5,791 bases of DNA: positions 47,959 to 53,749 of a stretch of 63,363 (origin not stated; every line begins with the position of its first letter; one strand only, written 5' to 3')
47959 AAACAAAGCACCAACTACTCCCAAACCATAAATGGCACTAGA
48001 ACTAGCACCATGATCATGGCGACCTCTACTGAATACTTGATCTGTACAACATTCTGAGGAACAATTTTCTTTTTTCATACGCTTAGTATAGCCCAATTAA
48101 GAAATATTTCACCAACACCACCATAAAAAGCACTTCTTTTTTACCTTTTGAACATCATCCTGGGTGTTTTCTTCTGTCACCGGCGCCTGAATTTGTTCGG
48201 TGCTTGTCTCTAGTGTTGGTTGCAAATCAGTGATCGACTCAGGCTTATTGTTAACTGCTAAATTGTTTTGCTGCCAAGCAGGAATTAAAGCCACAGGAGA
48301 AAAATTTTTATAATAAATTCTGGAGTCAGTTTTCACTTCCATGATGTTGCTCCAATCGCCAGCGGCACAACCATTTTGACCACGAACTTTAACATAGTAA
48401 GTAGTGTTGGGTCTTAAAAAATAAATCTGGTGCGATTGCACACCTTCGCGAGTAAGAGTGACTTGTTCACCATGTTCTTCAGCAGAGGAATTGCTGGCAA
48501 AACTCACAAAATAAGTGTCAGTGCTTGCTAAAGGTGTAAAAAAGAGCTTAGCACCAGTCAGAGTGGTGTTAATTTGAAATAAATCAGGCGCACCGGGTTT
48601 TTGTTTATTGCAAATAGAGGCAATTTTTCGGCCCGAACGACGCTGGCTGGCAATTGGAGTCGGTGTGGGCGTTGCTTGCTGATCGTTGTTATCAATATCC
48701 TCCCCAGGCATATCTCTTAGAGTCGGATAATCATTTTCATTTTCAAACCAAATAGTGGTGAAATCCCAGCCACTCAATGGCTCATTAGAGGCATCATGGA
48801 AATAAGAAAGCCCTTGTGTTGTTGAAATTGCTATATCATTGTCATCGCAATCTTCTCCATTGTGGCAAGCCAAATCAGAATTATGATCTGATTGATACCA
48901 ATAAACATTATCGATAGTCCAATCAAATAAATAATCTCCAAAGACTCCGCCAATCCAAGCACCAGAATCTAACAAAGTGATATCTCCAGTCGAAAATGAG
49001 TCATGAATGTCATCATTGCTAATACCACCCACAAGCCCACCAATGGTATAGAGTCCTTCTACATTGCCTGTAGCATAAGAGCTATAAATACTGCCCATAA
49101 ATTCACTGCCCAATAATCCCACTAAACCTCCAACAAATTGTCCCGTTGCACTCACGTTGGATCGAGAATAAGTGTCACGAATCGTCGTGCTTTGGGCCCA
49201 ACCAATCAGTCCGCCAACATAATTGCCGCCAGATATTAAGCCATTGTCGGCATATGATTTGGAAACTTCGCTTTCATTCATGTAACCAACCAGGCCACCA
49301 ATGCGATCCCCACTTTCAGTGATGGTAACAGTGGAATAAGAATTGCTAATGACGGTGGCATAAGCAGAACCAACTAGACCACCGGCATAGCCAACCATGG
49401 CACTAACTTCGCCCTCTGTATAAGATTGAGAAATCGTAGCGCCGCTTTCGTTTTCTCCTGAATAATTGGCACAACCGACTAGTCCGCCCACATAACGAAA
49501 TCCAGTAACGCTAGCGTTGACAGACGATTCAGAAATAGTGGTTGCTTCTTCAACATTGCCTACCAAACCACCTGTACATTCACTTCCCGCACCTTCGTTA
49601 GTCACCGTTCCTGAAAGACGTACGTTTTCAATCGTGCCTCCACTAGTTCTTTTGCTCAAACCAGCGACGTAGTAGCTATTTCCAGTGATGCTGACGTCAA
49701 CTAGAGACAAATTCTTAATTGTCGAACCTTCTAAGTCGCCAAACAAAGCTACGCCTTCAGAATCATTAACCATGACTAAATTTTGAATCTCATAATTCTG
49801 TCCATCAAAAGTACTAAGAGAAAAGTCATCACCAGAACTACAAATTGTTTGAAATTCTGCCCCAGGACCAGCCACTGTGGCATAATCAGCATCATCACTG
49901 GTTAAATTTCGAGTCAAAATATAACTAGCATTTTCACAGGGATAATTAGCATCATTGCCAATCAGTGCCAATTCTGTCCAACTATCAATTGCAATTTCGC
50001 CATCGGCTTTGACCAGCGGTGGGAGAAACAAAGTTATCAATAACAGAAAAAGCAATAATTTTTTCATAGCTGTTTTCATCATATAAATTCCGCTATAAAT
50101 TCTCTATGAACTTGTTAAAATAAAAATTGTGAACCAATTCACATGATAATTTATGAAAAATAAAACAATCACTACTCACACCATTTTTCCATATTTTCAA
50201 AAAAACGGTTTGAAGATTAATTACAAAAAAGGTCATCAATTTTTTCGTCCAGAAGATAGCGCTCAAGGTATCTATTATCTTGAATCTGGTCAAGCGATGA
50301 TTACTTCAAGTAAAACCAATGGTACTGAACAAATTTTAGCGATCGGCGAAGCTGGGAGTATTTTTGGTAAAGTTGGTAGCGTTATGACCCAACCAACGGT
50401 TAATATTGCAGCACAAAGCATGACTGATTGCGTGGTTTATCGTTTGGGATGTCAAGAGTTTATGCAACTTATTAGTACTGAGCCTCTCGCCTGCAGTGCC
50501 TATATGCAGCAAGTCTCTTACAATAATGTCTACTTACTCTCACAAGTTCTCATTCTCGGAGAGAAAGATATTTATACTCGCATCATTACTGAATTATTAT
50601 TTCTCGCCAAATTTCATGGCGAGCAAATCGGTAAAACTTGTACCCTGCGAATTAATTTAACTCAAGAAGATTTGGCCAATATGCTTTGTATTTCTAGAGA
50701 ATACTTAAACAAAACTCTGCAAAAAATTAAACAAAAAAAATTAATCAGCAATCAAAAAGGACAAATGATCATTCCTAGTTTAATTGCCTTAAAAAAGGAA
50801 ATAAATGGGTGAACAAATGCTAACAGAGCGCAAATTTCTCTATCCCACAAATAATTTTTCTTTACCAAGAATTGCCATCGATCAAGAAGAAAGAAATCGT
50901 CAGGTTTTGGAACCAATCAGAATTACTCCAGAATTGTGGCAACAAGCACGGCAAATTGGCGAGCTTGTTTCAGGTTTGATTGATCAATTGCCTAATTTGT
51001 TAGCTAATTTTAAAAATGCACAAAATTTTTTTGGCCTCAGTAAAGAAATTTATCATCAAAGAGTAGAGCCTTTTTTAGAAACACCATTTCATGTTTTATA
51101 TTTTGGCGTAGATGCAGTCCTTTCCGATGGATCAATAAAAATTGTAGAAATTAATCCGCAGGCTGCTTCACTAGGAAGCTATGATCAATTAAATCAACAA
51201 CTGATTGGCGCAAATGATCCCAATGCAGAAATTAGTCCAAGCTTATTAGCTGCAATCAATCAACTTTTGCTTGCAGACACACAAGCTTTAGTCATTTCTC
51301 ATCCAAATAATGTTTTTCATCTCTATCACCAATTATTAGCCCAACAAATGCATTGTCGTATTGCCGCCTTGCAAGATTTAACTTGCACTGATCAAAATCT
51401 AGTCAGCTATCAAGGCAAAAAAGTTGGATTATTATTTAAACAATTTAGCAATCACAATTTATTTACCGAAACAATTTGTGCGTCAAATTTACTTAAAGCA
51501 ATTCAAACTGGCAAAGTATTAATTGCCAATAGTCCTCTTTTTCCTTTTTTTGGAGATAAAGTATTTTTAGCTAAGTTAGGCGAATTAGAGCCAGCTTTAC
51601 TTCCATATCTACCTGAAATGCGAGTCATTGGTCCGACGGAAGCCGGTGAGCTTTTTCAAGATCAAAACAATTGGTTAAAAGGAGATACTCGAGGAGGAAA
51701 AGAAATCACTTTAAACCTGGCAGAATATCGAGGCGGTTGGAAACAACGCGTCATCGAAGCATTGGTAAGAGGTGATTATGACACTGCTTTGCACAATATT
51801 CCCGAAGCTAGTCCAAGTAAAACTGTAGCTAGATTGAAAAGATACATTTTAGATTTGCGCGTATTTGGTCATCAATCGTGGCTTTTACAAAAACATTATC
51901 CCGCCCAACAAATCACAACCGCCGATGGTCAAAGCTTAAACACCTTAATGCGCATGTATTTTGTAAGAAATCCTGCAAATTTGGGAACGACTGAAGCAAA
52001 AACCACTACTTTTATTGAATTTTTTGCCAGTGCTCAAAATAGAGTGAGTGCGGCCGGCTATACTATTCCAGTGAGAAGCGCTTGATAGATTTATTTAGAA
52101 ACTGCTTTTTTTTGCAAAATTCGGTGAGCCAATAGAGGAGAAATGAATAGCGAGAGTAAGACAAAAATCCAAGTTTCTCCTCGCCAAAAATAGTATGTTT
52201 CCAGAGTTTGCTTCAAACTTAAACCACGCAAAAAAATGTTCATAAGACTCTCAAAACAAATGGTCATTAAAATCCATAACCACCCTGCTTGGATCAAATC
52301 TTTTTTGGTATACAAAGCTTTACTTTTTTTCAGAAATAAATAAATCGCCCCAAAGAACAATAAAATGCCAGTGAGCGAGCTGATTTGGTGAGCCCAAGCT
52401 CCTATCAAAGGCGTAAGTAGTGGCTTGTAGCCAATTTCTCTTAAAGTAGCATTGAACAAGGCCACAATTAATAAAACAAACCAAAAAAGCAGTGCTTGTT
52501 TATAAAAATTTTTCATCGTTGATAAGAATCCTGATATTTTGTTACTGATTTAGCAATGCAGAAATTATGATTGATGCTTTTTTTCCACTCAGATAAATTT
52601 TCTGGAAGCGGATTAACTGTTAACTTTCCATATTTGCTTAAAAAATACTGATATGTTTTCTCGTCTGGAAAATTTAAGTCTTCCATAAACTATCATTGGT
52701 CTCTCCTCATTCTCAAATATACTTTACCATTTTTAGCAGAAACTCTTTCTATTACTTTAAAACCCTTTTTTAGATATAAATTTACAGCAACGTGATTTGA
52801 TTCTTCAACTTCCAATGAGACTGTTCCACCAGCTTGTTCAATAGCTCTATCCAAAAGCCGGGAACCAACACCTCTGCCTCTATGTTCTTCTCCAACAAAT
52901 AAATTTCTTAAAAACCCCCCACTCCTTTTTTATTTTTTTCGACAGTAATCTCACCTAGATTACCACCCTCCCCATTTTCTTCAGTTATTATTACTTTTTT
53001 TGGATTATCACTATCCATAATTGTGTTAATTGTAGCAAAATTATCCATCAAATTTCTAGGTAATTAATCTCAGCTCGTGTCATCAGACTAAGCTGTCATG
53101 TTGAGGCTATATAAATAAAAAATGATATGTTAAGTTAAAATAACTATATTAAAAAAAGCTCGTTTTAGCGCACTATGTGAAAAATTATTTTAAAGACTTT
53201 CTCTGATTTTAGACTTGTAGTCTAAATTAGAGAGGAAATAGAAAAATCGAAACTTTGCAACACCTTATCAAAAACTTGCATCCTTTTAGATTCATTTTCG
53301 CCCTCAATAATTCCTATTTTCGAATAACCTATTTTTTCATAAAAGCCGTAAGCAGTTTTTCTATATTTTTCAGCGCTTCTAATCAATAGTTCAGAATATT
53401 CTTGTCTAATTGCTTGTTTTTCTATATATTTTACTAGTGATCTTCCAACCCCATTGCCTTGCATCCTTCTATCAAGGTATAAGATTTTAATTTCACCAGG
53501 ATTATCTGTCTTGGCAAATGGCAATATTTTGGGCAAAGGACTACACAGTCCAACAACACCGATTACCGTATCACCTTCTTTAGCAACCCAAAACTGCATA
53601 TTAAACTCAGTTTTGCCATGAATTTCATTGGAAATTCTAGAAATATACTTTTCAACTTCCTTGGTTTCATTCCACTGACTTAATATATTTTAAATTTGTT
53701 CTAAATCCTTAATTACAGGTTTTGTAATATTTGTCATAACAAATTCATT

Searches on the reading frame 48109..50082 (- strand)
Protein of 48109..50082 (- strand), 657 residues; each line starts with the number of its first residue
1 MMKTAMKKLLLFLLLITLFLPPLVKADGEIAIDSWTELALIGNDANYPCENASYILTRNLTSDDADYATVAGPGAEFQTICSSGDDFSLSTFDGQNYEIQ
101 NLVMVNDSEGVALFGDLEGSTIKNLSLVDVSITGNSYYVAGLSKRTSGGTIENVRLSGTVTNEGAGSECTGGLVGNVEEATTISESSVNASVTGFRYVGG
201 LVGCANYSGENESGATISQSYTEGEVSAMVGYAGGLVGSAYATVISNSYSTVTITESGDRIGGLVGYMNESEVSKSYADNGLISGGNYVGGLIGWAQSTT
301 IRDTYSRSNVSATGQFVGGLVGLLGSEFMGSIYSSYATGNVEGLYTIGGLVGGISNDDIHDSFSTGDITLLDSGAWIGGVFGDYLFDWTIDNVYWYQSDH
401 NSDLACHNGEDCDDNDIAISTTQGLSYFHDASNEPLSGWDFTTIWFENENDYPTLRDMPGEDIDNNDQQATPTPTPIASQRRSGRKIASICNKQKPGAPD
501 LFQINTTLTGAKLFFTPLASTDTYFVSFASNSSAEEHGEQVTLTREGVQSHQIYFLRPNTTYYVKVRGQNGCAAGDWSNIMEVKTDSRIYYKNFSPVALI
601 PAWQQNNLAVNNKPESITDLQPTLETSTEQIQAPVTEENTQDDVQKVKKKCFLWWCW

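Call 44: search_protein_families(library=pfam, proteins=[window:48109-50082:-], max_evalue=0.00001)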
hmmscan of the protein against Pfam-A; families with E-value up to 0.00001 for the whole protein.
window:48109-50082:- (657 aa): 2 families
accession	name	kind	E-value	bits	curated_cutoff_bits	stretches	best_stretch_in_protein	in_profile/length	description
PF07581.17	Glug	-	7.8e-22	76.6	20.5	0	231-255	3-28/28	The GLUG motif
PF05342.19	Peptidase_M26_N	-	8.4e-06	25.6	27.7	0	91-158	190-250/250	M26 IgA1-specific Metallo-endopeptidase N-terminal region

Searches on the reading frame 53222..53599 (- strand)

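Call 68: search_protein_families(library=pfam, proteins=[window:53222-53599:-], max_evalue=0.001)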
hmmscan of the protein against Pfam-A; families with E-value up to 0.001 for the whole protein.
window:53222-53599:- (125 aa): 5 families
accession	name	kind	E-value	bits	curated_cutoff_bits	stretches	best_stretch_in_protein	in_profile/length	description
PF00583.31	Acetyltransf_1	-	2.1e-11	44.6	20.7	1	2-92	34-116/116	Acetyltransferase (GNAT) family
PF13508.13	Acetyltransf_7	-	2.7e-11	44.1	27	1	2-93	4-83/84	Acetyltransferase (GNAT) domain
PF13673.13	Acetyltransf_10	-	9.6e-11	42.2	23.6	1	1-96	31-111/128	Acetyltransferase (GNAT) domain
PF08445.16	FR47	-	1.6e-06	28.5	22.1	1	33-95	20-80/86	FR47-like protein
PF13420.13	Acetyltransf_4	-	8.1e-05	23.1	24.3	1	31-101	73-143/155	Acetyltransferase (GNAT) domain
